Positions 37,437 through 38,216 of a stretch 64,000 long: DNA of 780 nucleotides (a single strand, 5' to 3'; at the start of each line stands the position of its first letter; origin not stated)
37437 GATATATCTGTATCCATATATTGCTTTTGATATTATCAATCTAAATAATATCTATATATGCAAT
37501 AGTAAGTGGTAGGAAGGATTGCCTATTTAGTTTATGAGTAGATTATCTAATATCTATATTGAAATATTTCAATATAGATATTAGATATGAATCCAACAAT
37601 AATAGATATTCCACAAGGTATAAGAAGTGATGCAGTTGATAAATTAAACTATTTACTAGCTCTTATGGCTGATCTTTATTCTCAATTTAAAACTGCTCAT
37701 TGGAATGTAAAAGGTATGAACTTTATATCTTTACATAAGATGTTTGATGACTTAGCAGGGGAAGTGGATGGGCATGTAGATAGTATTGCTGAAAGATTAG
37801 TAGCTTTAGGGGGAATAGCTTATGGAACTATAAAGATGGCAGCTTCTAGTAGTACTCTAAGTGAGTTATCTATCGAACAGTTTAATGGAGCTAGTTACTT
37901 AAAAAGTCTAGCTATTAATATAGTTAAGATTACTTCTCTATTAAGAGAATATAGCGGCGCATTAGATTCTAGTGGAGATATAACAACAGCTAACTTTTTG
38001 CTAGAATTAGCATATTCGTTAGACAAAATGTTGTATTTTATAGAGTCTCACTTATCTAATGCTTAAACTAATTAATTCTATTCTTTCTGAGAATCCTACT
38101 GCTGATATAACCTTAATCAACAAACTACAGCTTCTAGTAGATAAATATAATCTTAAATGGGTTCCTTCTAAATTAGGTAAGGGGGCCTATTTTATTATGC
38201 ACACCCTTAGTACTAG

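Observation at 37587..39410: Opposite-strand moron cluster (Dps-like, unknown 311 aa, SWIM zinc finger) inserted between the scaffold and portal genes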

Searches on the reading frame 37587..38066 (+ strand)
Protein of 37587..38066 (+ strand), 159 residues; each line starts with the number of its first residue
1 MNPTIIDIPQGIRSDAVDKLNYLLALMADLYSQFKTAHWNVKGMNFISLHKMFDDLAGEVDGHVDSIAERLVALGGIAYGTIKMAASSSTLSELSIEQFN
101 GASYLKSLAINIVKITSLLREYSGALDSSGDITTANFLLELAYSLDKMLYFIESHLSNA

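Call 3: search_protein_families(library=pfam, proteins=[window:37587-38066:+], max_evalue=0.1)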
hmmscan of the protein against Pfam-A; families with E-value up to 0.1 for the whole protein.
window:37587-38066:+ (159 aa): 1 family
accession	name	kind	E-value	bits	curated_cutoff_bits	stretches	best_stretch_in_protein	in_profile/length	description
PF00210.30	Ferritin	-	1.1e-21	77.7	24.5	1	18-158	2-138/142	Ferritin-like domain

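Call 4: search_protein_families(library=phrogs, proteins=[window:37587-38066:+], max_evalue=0.01)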
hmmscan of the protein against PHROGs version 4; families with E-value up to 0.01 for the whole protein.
window:37587-38066:+ (159 aa): 1 family
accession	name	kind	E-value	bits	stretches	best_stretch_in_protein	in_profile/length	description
phrog_3636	-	DNA, RNA and nucleotide metabolism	4.6e-28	99.2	1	16-157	8-148/149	DNA binding protein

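Call 6: search_protein_families(library=ncbifam, proteins=[window:37587-38066:+], max_evalue=0.1)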
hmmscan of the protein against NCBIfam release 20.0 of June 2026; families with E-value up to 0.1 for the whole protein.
window:37587-38066:+ (159 aa): 3 families
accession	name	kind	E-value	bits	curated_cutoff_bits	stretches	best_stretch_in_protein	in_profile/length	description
NF006975.0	PRK09448.1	equivalog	2.6e-40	138.2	114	1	3-157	16-167/168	DNA starvation/stationary phase protection protein Dps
NF041388.1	DNAstvprot_Halo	equivalog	1.7e-17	63.8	170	1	14-157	22-165/171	DNA starvation/stationary phase protection protein DpsA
NF052461.1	DNAProtecDpsACyan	equivalog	6.7e-17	61.7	300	1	6-153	18-165/176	DNA starvation/stress protection protein DpsA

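Call 7: search_protein_families(library=padloc, proteins=[window:37587-38066:+], max_evalue=0.1)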
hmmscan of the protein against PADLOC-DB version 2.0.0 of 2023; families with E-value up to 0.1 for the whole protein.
window:37587-38066:+ (159 aa): 1 family
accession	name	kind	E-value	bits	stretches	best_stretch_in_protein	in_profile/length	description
PDLC02223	STK_OB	-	0.03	11.2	1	72-139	99-164/562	-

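Call 8: search_solved_structures(query=window:37587-38066:+, show_alignments=2)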
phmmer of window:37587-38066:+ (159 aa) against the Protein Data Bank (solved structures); distinct sequences matched with E-value up to 0.001: 71 (the best 60 are shown).
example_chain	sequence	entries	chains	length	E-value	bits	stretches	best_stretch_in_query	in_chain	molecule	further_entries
3ge4_A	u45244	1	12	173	3.2e-26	95.6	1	2-157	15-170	DNA PROTECTION DURING STARVATION PROTEIN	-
1o9r_A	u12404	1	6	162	3.4e-25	92.3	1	4-157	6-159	AGROBACTERIUM TUMEFACIENS DPS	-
6gcm_B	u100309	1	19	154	5.4e-21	78.7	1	7-156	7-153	DNA protection during starvation protein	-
8pv9_A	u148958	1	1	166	5.5e-21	78.7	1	7-156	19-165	DNA protection during starvation protein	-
6gcm_D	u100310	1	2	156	5.6e-21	78.6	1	7-156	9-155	DNA protection during starvation protein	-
6gcm_f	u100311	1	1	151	5.8e-21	78.6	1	8-156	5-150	DNA protection during starvation protein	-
6gcm_A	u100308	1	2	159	6e-21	78.5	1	7-156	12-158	DNA protection during starvation protein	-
6b0d_A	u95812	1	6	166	6.8e-21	78.3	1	7-156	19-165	DNA protection during starvation protein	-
1f30_A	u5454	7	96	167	6.9e-21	78.3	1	7-156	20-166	DNA PROTECTION DURING STARVATION PROTEIN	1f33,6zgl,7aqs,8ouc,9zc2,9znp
3ak8_A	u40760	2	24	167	7.2e-21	78.3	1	7-156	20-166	DNA protection during starvation protein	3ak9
5xgo_A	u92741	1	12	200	2.8e-20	76.4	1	7-156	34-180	DNA protection during starvation protein,Bacterioferritin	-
1dps_A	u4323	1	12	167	2.9e-20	76.3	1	7-156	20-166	DPS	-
1jre_A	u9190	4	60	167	1.8e-19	73.7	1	7-156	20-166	DNA PROTECTION DURING STARVATION PROTEIN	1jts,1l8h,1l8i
4dyu_A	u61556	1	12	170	9.3e-19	71.4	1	7-156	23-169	DNA protection during starvation protein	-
1n1q_A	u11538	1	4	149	1.1e-16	64.7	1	20-156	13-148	DPS Protein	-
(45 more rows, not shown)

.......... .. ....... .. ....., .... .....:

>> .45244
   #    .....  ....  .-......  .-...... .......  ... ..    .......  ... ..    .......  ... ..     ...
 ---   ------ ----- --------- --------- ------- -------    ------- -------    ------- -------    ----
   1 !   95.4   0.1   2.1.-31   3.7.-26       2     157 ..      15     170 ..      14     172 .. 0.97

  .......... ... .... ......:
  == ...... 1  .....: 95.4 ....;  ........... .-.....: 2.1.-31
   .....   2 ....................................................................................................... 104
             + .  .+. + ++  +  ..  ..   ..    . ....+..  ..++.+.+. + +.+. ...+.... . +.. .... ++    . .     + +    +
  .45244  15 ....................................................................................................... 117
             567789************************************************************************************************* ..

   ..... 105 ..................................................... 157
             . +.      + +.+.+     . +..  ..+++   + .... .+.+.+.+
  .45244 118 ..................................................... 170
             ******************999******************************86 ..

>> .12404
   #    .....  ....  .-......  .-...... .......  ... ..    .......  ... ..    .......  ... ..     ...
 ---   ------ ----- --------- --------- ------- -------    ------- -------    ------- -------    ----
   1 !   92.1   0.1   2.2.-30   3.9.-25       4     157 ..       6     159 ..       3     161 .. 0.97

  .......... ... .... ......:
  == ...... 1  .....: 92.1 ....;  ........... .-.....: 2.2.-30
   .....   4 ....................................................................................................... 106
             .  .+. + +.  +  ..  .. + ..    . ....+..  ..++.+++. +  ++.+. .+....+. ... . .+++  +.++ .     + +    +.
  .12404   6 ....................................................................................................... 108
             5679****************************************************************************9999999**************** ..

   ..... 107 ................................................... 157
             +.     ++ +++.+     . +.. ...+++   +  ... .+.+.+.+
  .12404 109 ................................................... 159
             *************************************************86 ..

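Call 15: search_dna_similar(query=window:37587-38066:+, collection=phages, mode=protein, max_rows=40, max_evalue=0.001)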
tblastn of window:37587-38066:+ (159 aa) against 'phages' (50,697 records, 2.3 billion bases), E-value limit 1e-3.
Records with a match: 243; places in all: 243; records where one place covers at least 80% of the query: 170.
Best place of each record, by identity: <60% 243.
By first word of the organism name: Streptomyces 93; Escherichia 77; Lactobacillus 16; Aeromonas 10; Salmonella 8; Proteus 8; Clostridium 6; Cronobacter 6; phage 3; Bacteriophage 3; and 6 more.
By host as written in the record: Streptomyces griseus ATCC 10137 42; Escherichia coli 40; Streptomyces lividans JI 1326 27; - 12; Lactobacillus plantarum 9; Aeromonas hydrophila 8; Streptomyces griseofuscus ATCC 23916 5; Proteus mirabilis 5; and 46 more.
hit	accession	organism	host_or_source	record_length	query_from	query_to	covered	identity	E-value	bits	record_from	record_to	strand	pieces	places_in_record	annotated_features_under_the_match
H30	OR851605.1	Salmonella phage S.Kent 1-2-1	Salmonella enterica subsp. enterica ...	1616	7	157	95%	33.1%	3e-19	89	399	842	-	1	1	record has no annotation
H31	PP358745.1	Streptomyces phage Enygma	Streptomyces mirabilis NRRL B-2400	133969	4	154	95%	30.6%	8e-6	50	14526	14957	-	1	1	32: DNA binding protein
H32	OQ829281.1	phage PKM.Lu.22.1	-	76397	9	154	92%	30.9%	1e-10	64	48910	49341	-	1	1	hypothetical protein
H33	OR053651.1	Salmonella phage PKM.Hi.22.6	Salmonella sp.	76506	9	154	92%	30.9%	1e-10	64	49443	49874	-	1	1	hypothetical protein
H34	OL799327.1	Aeromonas phage BUCT695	Aeromonas veronii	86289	5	154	94%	29.8%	6e-7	53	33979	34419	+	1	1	DNA-binding protein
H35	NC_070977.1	Aeromonas phage BUCT695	Aeromonas veronii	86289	5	154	94%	29.8%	6e-7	53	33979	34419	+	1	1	DNA-binding protein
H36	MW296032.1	Salmonella phage pSal-SNUABM-01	Salmonella sp.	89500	13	156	91%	30.4%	6e-8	56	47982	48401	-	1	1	putative DPS protein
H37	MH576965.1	Streptomyces phage StarPlatinum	Streptomyces griseus ATCC 10137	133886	19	154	86%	32.1%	7e-7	53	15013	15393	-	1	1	33: hypothetical protein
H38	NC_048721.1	Streptomyces phage StarPlatinum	Streptomyces griseus ATCC 10137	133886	19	154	86%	32.1%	7e-7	53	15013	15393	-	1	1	33: DNA binding protein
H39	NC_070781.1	Streptomyces phage Tomas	Streptomyces sanglieri UNT16F27A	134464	4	154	95%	28.6%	5e-6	51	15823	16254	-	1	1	36: hypothetical protein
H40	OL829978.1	Streptomyces phage Tomas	Streptomyces sanglieri UNT16F27A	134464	4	154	95%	28.6%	5e-6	51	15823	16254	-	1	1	36: hypothetical protein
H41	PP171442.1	Streptomyces phage Naboo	soil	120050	4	154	95%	28.6%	1e-5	50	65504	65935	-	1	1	record has no annotation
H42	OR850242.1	Staphylococcus phage SA 1298 Kay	Staphylococcus aureus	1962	13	157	91%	29.0%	7e-14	73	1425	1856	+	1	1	record has no annotation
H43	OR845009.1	Staphylococcus phage SA 1306 Kay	Staphylococcus aureus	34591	13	157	91%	29.0%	4e-13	71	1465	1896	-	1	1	record has no annotation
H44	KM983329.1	Clostridium phage phiCT9441A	Clostridium tetani ATCC 9441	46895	18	156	87%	30.1%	6e-10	62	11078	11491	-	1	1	DPS-like general stress protein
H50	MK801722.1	Streptomyces phage Birchlyn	Streptomyces griseus ATCC 10137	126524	19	154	86%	30.7%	6e-6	50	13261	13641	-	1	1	32: hypothetical protein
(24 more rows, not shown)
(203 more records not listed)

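Call 27: find_homologous_proteins(query=window:37587-38066:+, max_evalue=1e-10)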
Query window:37587-38066:+ (159 aa): 3 proteins with E <= 1e-10 among 100 candidates.
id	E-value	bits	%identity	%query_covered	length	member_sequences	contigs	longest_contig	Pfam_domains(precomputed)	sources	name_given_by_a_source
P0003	5.9e-95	333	100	100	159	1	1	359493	PF00210.31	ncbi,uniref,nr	ncbi:DNA starvation/stationary phase protection protein Dps [Calothrix sp. FACHB-1219]|uniref:DNA st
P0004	7.8e-30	122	45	97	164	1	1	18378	PF00210.31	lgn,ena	-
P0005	2.6e-25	107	39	97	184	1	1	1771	PF00210.31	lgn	-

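Call 47: find_encoding_contigs(protein=P0004, flank=9000, max_places=3)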
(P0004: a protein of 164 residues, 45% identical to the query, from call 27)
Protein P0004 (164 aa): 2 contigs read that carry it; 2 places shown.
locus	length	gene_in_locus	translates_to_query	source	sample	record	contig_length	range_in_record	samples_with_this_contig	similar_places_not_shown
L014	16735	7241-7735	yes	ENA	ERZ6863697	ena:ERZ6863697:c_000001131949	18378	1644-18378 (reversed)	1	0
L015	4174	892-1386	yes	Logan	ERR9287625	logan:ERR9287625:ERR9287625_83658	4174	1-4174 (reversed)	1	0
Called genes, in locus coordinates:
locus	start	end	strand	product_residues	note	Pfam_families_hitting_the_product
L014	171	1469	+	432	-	PF04972:BON (weak), PF00924:MS_channel_2nd, PF21082:MS_channel_3rd (weak)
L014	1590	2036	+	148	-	PF16242:Pyrid_ox_like, PF01243:PNPOx_N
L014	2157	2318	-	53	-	PF01679:Pmp3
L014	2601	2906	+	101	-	-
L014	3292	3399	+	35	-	-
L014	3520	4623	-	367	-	PF21088:MS_channel_1st (weak), PF00924:MS_channel_2nd, PF21082:MS_channel_3rd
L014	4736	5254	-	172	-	PF03358:FMN_red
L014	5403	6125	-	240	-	PF03358:FMN_red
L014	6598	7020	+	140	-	-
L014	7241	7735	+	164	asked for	PF00210:Ferritin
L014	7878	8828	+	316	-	PF00781:DAGK_cat, PF01513:NAD_kinase, PF19279:YegS_C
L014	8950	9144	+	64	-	PF01226:Form_Nir_trans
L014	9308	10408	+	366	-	PF08235:LNS2 (weak), PF09949:APP1_cat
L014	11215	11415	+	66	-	-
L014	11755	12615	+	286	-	PF07452:CHRD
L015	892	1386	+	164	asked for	PF00210:Ferritin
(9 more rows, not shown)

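Call 72: find_related_loci(query=window:37587-38063:+, collection=viral_contigs, flank=6000)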
Query window:37587-38063:+ (159 aa) in viral_contigs; peptide patterns used: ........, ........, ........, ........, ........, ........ (x = any residue, [..] = any of these).
18 stretches matched a pattern; 1 encode a relative of the query (tblastn E <= 1e-3); 1 distinct loci.
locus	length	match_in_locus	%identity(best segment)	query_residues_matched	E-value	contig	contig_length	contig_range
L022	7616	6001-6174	38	18-75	3e-10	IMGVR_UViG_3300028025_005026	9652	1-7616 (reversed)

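Call 89: search_dna_similar(query=window:37587-38063:+, collection=plasmids, mode=protein, max_rows=25, max_evalue=1e-10)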
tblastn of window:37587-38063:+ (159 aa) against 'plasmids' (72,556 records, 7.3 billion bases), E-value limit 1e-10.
Records with a match: 225; places in all: 239; records where one place covers at least 80% of the query: 225.
Best place of each record, by identity: <60% 225.
By first word of the organism name: Lactiplantibacillus 92; Latilactobacillus 32; Levilactobacillus 20; Pediococcus 9; Leuconostoc 7; Escherichia 6; Klebsiella 4; Lactobacillus 4; Furfurilactobacillus 4; Lacticaseibacillus 4; and 28 more.
By predicted mobility (MOB-suite, as given by PLSDB): non-mobilizable 111; mobilizable 97; conjugative 17.
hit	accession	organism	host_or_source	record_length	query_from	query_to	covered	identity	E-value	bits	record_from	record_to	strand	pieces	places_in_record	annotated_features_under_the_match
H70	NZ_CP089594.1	Halobacterium zhouii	cell culture,sediment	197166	4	159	98%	42.3%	4e-31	124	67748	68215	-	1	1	dps: DNA starvation/stationary phase protection protein Dps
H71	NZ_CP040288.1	Nostoc sp. C057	Phaeoceros,pure culture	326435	4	159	98%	39.7%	2e-28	116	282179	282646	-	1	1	dps: DNA starvation/stationary phase protection protein Dps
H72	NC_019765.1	Stanieria cyanosphaera PCC 7437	-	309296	4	156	96%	39.2%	1e-28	117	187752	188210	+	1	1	dps: DNA starvation/stationary phase protection protein Dps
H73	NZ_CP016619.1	Microvirga ossetica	Vicia alpestris,cell culture,nodules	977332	1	155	97%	36.1%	7e-22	98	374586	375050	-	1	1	dps: DNA starvation/stationary phase protection protein Dps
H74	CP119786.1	Haloarcula rara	cell culture,sediment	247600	3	156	97%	35.7%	5e-25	106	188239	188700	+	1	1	record has no annotation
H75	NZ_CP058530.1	Halobaculum halophilum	cell culture,sediment in salt lake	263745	3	156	97%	35.1%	1e-16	83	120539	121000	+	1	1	dps: DNA starvation/stationary phase protection protein Dps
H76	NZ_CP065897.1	Paracoccus marcusii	Cancer pagurus,whole ...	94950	13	156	91%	36.8%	1e-15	80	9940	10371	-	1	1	dps: DNA starvation/stationary phase protection protein Dps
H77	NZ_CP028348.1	Novosphingobium sp. THN1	cell culture,surface water of Lake Taihu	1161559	6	156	95%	35.1%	2e-20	94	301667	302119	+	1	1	record has no annotation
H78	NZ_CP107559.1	Methylocystis sp. MJC1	whole organism,Alpine Peat Bogs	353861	12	157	92%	36.3%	2e-21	97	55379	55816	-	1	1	dps: DNA starvation/stationary phase protection protein Dps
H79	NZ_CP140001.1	Novosphingobium capsulatum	-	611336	4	156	96%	34.0%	2e-21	96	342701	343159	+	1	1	dps: DNA starvation/stationary phase protection protein Dps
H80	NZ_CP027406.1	Roseobacter denitrificans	Environment,seaweed, Enteromorpha linza ...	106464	1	158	99%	32.9%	7e-21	95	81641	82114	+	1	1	dps: DNA starvation/stationary phase protection protein Dps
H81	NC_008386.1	Roseobacter denitrificans OCh 114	-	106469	1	158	99%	32.9%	7e-21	95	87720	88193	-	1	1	dps: DNA starvation/stationary phase protection protein Dps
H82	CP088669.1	Escherichia coli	Homo sapiens,blood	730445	7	156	94%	34.0%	3e-18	87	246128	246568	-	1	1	dps: DNA starvation/stationary phase protection protein Dps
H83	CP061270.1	Escherichia coli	Sheep,cell culture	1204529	7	156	94%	34.0%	3e-18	87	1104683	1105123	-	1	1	dps: DNA starvation/stationary phase protection protein Dps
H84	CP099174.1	Escherichia coli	culture,Pooled soil sample collected ...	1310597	7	156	94%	34.0%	3e-18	87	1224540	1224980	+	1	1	dps: DNA starvation/stationary phase protection protein Dps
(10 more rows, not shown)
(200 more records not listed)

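Call 90: get_annotated_region(hit=H71, flank=100)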
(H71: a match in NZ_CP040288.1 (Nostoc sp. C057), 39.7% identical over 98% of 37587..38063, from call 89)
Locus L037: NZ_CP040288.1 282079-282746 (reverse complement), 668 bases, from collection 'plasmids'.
description: Nostoc sp. C057 plasmid p057_G
organism: Nostoc sp. C057 (NCBI taxid 2576903)
taxonomy: Bacteria; Cyanobacteriota; Cyanophyceae; Nostocales; Nostocaceae; Nostoc; Nostoc sp. C057
host: -; source: Phaeoceros,pure culture; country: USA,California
typing (MOB-suite, as given by PLSDB): non-mobilizable
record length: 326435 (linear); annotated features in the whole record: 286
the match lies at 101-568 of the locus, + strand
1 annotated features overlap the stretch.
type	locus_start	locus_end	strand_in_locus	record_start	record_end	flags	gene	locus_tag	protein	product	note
CDS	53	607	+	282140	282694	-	dps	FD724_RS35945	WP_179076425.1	DNA starvation/stationary phase protection protein Dps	-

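Call 91: get_annotated_region(hit=H72, flank=100)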
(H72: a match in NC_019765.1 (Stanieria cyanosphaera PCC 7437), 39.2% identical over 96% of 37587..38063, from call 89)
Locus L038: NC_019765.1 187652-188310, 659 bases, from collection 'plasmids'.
description: Stanieria cyanosphaera PCC 7437 plasmid pSTA7437.01, complete sequence
organism: Stanieria cyanosphaera PCC 7437 (NCBI taxid 111780)
taxonomy: Bacteria; Cyanobacteriota; Cyanophyceae; Pleurocapsales; Dermocarpellaceae; Stanieria; Stanieria cyanosphaera; Stanieria cyanosphaera PCC 7437
host: -; source: -; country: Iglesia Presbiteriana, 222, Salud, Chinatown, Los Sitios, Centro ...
typing (MOB-suite, as given by PLSDB): conjugative; relaxase MOBP; mating-pair formation MPF_T
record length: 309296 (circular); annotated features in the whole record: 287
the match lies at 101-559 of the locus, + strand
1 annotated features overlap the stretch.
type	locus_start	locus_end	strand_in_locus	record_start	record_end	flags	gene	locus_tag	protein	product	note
CDS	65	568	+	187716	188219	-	dps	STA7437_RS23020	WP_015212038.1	DNA starvation/stationary phase protection protein Dps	-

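Call 92: get_annotated_region(hit=H70, flank=100)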
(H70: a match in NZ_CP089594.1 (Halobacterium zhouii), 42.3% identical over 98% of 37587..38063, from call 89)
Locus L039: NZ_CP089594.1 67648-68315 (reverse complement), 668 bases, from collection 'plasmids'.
description: Halobacterium zhouii strain XZYJT26 plasmid unnamed1, complete sequence
organism: Halobacterium zhouii (NCBI taxid 2902624)
taxonomy: Archaea; Euryarchaeota; Halobacteria; Halobacteriales; Halobacteriaceae; Halobacterium; Halobacterium zhouii
host: -; source: cell culture,sediment; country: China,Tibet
typing (MOB-suite, as given by PLSDB): non-mobilizable
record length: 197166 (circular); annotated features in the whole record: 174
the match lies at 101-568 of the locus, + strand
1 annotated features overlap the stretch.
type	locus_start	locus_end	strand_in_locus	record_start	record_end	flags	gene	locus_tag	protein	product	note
CDS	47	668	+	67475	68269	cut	dps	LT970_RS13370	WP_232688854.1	DNA starvation/stationary phase protection protein Dps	-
